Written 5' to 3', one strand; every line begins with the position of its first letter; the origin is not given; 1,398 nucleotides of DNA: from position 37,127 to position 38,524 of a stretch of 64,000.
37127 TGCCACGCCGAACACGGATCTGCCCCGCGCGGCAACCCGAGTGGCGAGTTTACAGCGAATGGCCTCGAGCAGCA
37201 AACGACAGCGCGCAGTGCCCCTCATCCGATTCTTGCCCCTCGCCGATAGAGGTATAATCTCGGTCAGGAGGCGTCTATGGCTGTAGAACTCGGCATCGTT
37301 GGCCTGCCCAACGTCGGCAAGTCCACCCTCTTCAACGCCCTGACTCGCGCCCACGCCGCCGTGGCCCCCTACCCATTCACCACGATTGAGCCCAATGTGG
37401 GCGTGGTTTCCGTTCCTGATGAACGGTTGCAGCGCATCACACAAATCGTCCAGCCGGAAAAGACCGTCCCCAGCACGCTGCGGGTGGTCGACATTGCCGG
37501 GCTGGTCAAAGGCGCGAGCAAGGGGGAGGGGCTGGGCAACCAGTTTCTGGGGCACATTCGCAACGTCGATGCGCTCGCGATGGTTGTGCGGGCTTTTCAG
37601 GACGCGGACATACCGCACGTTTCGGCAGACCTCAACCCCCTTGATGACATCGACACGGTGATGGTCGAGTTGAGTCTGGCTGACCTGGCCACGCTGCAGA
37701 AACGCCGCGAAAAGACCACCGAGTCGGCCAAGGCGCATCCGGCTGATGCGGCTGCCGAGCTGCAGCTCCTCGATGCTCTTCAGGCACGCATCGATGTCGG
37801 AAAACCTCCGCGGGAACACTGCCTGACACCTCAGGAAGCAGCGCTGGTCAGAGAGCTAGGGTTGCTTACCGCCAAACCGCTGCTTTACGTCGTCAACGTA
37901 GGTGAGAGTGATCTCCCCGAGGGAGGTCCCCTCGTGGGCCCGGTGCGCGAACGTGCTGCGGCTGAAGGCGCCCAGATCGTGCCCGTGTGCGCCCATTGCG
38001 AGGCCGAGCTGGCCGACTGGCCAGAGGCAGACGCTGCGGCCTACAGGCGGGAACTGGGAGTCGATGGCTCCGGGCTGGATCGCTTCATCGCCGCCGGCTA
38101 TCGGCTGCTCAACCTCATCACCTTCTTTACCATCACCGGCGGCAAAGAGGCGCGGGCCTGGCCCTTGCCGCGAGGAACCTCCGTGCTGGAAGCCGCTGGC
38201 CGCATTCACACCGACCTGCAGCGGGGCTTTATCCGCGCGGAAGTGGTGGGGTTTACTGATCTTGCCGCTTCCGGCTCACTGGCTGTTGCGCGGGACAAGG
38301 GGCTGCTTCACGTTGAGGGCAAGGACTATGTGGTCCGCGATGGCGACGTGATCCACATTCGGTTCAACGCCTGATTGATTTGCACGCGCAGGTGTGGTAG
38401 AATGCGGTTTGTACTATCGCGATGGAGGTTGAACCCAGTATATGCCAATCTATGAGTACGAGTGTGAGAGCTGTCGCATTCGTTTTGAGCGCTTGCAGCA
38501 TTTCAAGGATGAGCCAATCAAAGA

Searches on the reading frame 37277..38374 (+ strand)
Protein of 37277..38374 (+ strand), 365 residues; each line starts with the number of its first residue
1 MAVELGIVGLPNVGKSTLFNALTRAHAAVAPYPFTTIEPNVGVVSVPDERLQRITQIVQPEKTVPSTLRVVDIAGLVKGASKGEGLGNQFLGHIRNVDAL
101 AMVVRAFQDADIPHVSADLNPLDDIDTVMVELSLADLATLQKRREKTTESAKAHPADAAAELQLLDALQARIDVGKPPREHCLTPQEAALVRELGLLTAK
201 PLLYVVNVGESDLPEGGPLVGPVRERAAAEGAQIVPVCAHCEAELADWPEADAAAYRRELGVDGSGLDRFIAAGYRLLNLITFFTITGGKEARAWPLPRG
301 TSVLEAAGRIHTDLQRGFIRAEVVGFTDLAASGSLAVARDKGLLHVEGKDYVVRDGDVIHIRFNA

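Call 18: search_protein_families(library=pfam, proteins=[window:37277-38374:+], max_evalue=0.001)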
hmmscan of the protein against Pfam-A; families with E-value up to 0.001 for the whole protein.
window:37277-38374:+ (365 aa): 4 families
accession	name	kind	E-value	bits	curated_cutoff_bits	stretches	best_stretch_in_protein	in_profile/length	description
PF06071.19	YchF-GTPase_C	-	2.5e-30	104.8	27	1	280-364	1-84/84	Protein of unknown function (DUF933)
PF01926.29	MMR_HSR1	-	1e-22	80.8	21.9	1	5-109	2-86/113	50S ribosome-binding GTPase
PF02421.24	FeoB_N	-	9e-09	35.5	27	1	6-50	4-48/156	Ferrous iron transport protein B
PF02824.27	TGS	-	1.3e-06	28.8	22.2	1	293-361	12-58/60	TGS domain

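Call 31: find_encoding_contigs(protein=window:37277-38374:+, flank=2000, max_places=4)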
Protein window:37277-38374:+ (365 aa): 3 contigs read that carry it; 2 places shown.
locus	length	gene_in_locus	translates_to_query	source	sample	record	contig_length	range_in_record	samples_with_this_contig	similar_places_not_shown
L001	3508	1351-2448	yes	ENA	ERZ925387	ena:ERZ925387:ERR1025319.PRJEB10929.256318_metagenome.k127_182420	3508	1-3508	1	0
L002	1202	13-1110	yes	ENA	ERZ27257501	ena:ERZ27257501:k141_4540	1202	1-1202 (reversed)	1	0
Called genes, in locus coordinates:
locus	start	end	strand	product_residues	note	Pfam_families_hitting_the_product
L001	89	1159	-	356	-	PF01658:Inos-1-P_synth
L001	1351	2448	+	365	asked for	PF01926:MMR_HSR1, PF02421:FeoB_N, PF02824:TGS (weak), PF06071:YchF-GTPase_C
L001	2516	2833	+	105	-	PF09723:Zn_ribbon_8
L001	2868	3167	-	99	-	-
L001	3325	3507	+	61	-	?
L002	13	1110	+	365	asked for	PF01926:MMR_HSR1, PF02421:FeoB_N, PF02824:TGS (weak), PF06071:YchF-GTPase_C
